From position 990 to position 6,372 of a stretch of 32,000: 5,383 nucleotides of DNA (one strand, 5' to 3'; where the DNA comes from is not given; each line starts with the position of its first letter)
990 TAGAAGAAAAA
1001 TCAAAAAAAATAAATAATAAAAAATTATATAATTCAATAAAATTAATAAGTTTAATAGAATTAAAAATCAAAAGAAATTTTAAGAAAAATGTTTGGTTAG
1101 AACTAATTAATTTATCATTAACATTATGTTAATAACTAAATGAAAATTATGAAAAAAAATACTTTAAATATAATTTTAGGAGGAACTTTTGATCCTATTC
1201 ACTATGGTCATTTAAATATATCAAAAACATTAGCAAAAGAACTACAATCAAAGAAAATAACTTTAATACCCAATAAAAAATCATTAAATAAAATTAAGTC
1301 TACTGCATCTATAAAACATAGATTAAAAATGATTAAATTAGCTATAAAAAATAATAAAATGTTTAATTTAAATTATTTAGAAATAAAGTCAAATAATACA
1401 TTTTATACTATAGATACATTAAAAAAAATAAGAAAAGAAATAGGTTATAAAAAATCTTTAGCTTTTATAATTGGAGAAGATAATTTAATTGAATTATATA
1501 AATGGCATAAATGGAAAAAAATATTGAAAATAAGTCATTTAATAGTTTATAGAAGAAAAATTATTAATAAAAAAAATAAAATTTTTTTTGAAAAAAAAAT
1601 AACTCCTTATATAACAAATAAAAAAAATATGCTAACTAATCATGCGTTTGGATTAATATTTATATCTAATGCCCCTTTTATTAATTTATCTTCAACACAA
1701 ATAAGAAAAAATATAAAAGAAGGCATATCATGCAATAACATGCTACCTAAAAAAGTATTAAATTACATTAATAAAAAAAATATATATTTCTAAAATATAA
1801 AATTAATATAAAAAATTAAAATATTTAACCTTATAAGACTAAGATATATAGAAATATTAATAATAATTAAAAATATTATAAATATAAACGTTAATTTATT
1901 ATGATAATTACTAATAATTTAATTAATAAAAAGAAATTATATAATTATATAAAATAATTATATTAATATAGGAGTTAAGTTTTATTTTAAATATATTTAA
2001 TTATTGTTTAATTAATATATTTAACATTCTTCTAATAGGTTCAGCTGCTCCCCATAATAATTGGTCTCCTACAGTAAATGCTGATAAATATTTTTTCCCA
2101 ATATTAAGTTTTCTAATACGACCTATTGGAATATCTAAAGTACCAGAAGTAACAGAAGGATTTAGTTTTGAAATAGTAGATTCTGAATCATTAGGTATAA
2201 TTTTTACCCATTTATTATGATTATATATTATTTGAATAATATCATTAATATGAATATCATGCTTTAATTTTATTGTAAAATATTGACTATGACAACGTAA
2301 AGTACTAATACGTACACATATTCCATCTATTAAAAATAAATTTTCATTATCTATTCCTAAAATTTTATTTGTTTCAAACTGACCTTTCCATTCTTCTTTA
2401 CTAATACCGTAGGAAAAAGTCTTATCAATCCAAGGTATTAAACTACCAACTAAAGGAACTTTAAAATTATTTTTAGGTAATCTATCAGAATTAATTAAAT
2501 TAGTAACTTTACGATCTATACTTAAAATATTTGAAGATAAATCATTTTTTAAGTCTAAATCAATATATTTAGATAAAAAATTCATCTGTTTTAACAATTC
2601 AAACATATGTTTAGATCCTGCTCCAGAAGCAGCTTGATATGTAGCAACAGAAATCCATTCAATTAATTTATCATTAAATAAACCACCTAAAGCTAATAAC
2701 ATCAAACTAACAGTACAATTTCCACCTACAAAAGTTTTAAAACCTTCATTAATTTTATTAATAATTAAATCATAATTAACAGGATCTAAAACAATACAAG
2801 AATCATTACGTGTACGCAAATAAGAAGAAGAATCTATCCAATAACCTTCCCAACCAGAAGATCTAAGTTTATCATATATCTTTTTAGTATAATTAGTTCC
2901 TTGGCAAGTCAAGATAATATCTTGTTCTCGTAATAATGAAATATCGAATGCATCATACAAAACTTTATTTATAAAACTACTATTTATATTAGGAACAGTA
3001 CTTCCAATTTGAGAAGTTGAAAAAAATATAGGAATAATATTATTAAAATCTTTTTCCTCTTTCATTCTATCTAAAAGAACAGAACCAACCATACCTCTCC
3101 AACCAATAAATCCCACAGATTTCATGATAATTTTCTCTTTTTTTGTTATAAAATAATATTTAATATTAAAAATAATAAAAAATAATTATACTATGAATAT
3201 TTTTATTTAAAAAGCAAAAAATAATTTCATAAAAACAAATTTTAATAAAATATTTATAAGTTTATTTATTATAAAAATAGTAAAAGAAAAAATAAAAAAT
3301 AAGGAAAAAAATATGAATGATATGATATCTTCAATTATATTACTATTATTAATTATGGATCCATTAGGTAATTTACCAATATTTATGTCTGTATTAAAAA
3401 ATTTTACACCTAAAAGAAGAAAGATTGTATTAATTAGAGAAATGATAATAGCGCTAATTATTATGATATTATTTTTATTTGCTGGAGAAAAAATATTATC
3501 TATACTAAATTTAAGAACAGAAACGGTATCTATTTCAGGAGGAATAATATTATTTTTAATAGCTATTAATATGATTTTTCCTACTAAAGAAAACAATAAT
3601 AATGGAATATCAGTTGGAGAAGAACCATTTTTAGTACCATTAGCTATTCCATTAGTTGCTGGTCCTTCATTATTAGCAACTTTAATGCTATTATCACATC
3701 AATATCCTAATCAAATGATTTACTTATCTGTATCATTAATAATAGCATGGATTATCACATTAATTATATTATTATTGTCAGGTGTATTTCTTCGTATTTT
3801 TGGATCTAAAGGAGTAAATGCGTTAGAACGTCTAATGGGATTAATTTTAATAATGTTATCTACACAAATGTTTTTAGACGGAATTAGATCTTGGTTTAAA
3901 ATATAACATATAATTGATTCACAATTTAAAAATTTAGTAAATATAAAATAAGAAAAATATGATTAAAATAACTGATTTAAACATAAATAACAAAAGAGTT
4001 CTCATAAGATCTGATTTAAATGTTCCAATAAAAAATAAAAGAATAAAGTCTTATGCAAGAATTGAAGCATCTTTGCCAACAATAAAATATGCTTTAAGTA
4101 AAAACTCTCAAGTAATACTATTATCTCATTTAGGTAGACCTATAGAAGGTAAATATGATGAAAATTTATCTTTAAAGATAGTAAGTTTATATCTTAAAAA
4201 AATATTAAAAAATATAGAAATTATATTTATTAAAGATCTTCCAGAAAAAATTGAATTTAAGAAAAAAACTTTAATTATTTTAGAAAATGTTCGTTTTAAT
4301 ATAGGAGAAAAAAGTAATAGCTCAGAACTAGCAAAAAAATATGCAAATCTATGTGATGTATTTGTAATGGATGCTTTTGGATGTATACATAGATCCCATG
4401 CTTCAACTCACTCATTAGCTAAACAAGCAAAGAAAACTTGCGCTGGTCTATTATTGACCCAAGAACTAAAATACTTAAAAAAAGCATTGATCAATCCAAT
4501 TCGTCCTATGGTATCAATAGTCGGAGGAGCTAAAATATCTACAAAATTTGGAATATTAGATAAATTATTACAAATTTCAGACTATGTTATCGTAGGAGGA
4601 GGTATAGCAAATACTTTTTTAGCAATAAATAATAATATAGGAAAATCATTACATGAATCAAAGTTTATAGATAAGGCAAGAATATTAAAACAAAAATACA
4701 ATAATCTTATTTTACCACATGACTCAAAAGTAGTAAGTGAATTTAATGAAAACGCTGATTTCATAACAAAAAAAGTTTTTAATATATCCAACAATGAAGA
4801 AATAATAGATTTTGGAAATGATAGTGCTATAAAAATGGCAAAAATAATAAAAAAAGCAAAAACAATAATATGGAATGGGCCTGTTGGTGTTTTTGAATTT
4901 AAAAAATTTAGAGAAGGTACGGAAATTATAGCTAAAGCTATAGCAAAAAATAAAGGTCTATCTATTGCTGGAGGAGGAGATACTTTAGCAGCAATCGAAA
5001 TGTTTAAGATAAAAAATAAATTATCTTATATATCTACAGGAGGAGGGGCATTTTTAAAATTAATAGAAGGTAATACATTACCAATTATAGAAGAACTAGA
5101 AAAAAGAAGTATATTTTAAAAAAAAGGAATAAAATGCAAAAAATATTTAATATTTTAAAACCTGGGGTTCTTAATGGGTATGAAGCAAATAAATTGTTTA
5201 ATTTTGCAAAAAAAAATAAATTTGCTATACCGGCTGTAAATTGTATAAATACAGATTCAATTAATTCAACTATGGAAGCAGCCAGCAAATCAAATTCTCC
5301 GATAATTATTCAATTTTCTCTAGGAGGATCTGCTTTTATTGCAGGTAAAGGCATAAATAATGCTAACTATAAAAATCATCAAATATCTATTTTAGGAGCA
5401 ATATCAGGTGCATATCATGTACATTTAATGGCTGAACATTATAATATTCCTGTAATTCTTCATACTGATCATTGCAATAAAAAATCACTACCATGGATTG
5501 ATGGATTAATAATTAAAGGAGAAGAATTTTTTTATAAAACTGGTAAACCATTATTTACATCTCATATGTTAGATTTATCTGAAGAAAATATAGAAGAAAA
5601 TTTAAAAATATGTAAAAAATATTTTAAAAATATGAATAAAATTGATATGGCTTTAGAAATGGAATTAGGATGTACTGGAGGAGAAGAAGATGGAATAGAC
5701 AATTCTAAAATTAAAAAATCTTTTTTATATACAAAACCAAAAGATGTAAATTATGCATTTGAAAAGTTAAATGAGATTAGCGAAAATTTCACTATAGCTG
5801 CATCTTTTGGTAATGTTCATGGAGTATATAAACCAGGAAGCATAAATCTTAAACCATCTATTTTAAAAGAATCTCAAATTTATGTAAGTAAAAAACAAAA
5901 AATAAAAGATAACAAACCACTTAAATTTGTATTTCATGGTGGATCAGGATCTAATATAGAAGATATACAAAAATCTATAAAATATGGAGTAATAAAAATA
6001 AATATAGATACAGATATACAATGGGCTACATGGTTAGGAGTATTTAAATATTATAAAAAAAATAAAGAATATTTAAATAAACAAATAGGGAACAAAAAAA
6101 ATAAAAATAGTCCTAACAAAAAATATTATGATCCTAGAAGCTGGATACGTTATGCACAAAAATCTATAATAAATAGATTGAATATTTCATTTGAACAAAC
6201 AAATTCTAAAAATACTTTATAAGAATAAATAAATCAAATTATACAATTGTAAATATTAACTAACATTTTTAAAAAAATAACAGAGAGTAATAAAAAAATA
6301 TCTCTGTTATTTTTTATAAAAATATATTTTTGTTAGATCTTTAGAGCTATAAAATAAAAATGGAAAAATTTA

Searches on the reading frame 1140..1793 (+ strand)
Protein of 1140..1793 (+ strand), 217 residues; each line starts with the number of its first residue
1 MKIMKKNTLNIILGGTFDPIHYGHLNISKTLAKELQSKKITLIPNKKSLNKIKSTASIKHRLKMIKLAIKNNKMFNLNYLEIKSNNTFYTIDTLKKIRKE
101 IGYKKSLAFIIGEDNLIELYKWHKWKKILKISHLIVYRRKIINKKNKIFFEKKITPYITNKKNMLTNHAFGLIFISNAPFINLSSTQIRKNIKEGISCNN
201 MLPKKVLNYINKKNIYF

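Call 7: find_encoding_contigs(protein=window:1140-1793:+, flank=3000, max_places=10)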
Protein window:1140-1793:+ (217 aa): no gene with exactly this product is on record in the collection.

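Call 28: search_protein_families(library=ncbifam, proteins=[window:1140-1793:+], max_evalue=0.00001)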
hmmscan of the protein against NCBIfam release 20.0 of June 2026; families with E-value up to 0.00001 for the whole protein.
window:1140-1793:+ (217 aa): 15 families
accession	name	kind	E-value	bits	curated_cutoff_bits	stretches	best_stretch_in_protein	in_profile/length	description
NF000839.0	PRK00071.1-1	equivalog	4.2e-59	200.1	187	1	5-216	3-215/219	nicotinate-nucleotide adenylyltransferase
TIGR00482.1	TIGR00482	equivalog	1.1e-53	182.2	112.45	1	12-216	1-194/194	nicotinate (nicotinamide) nucleotide adenylyltransferase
NF000840.1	PRK00071.1-3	equivalog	2.9e-44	151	150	1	11-216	9-198/201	nicotinate-nucleotide adenylyltransferase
NF005519.0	PRK07152.1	equivalog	1.7e-37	129.2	315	1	11-216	4-184/361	nicotinate-nucleotide adenylyltransferase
NF000841.0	PRK00071.1-4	equivalog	1.1e-36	126.5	197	2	12-142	11-141/194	nicotinate-nucleotide adenylyltransferase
NF005410.0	PRK06973.1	equivalog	1.1e-33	116.5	214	1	12-216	26-241/243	nicotinate-nucleotide adenylyltransferase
NF000843.0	PRK00071.2-2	equivalog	2.7e-21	76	240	1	12-194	16-199/212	nicotinate-nucleotide adenylyltransferase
NF000845.0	PRK00071.2-4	equivalog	2e-14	53.5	210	1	6-154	6-158/197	nicotinate-nucleotide adenylyltransferase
NF000846.0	PRK00071.2-5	equivalog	1.5e-13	50.7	329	1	12-131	23-140/210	nicotinate-nucleotide adenylyltransferase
NF000842.0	PRK00071.2-1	equivalog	3.4e-13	49.6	167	1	13-216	7-184/191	nicotinate-nucleotide adenylyltransferase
NF006479.0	PRK08887.1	equivalog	5.8e-11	42.5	164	1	12-143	6-137/174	nicotinate-nicotinamide nucleotide adenylyltransferase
TIGR01510.1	coaD_prev_kdtB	equivalog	2.2e-08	34.3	103.3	1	12-97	3-78/155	pantetheine-phosphate adenylyltransferase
TIGR00125.1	cyt_tran_rel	domain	3.8e-08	33.4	27.7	1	11-71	2-62/65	adenylyltransferase/cytidyltransferase family protein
TIGR01527.1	arch_NMN_Atrans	equivalog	7.8e-06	25.5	181.2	0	14-82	5-72/167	nicotinamide-nucleotide adenylyltransferase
NF001985.0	PRK00777.1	subfamily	8e-06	26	104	0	8-83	4-81/157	pantetheine-phosphate adenylyltransferase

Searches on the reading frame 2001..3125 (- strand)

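Call 28: search_protein_families(library=ncbifam, proteins=[window:2001-3125:-], max_evalue=0.00001)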
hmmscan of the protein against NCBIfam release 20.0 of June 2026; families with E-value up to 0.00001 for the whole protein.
window:2001-3125:- (374 aa): 7 families
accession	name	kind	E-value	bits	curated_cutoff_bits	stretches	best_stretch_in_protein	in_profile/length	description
NF005144.0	PRK06598.1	subfamily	9.3e-174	577.8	198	1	1-372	1-368/369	aspartate-semialdehyde dehydrogenase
TIGR01745.1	asd_gamma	equivalog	2.5e-172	572.9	402.9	1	2-372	1-366/366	aspartate-semialdehyde dehydrogenase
NF011456.0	PRK14874.1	equivalog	3.5e-38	131.5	223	1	3-362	6-331/346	aspartate-semialdehyde dehydrogenase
TIGR01296.1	asd_B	equivalog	7.8e-34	117.3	324.2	1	4-362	2-327/339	aspartate-semialdehyde dehydrogenase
NF005229.0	PRK06728.1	equivalog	1.6e-17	63.4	628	1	4-361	8-331/347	aspartate-semialdehyde dehydrogenase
TIGR00978.1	asd_EA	equivalog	6.5e-15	55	301.2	1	4-172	3-182/342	aspartate-semialdehyde dehydrogenase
NF006416.0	PRK08664.1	subfamily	4.6e-14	52.4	232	1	4-173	6-185/350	aspartate-semialdehyde dehydrogenase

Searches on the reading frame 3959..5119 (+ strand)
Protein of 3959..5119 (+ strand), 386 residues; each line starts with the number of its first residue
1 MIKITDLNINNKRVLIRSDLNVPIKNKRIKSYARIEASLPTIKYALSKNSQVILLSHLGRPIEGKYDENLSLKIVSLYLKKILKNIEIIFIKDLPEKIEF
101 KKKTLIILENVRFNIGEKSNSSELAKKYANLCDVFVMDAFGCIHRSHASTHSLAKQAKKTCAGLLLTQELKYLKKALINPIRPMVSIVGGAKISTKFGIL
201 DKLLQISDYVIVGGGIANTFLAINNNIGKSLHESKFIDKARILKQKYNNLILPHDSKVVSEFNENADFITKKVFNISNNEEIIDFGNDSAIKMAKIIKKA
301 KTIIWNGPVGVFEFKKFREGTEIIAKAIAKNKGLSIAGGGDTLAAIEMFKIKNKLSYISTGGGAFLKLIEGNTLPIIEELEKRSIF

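Call 28: search_protein_families(library=ncbifam, proteins=[window:3959-5119:+], max_evalue=0.00001)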
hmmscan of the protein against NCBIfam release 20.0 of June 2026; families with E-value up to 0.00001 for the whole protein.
window:3959-5119:+ (386 aa): 1 family
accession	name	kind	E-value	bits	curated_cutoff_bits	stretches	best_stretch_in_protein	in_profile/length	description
NF010569.0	PRK13962.1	equivalog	1.2e-113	380.6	883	1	3-382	5-393/645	bifunctional phosphoglycerate kinase/triosephosphate isomerase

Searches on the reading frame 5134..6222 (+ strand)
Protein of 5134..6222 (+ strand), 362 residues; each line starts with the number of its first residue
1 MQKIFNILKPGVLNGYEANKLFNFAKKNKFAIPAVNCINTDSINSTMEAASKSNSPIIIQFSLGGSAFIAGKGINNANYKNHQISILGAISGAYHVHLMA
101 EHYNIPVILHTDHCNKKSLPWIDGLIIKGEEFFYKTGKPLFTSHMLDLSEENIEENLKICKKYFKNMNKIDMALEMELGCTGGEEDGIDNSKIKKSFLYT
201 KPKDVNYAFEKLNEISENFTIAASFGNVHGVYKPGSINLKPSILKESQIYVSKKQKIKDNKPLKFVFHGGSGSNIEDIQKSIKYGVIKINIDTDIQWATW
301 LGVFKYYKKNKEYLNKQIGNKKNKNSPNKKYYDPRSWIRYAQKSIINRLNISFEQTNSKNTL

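Call 28: search_protein_families(library=ncbifam, proteins=[window:5134-6222:+], max_evalue=0.00001)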
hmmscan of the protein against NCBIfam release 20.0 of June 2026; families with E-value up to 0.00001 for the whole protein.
window:5134-6222:+ (362 aa): 20 families
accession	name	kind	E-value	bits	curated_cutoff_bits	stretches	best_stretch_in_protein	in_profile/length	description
NF006628.0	PRK09197.1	equivalog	1.8e-162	540.3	297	1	3-361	2-356/359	class II fructose-bisphosphate aldolase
TIGR01520.1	FruBisAldo_II_A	equivalog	5.2e-159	529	347.7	1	4-360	1-355/357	class II fructose-bisphosphate aldolase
TIGR00167.1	cbbA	subfamily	9.9e-106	353.3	215.6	1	17-361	5-289/290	ketose-bisphosphate aldolase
TIGR01859.1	fruc_bis_ald_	equivalog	6.3e-41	140.9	343.05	1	18-360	4-280/282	class II fructose-1,6-bisphosphate aldolase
NF009497.0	PRK12857.1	equivalog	5.7e-31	107.8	423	1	19-313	7-253/284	class II fructose-1,6-bisphosphate aldolase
NF009374.0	PRK12737.1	subfamily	1.9e-29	102.6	383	1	20-313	8-253/284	tagatose-bisphosphate aldolase subunit GatY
NF006626.0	PRK09195.1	subfamily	1e-28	100.3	384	1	19-315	7-255/284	tagatose-bisphosphate aldolase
TIGR01858.1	tag_bisphos_ald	equivalog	1.4e-26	93.3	443.55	1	19-312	5-250/282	tagatose bisphosphate family class II aldolase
NF041368.1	Fbpase2_Halo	equivalog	2.5e-26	92.5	500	1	14-346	5-314/333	class II fructose-bisphosphate aldolase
NF006042.0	PRK08185.1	subfamily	4.1e-26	92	405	1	19-316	6-257/287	hypothetical protein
NF005943.0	PRK07998.1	equivalog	2.7e-23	82.9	364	1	18-317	6-254/283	class II aldolase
NF006376.0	PRK08610.1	equivalog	3.1e-23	82.9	527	1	21-313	9-254/286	class II fructose-bisphosphate aldolase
NF005590.0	PRK07315.1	equivalog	3.6e-23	82.3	443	1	141-350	100-281/293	class II fructose-bisphosphate aldolase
NF005288.0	PRK06806.1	equivalog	9.5e-23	80.8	396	1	19-295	7-233/281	class II fructose-bisphosphate aldolase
NF005284.0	PRK06801.1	equivalog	3.1e-22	79.3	406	1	21-299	9-240/286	ketose 1,6-bisphosphate aldolase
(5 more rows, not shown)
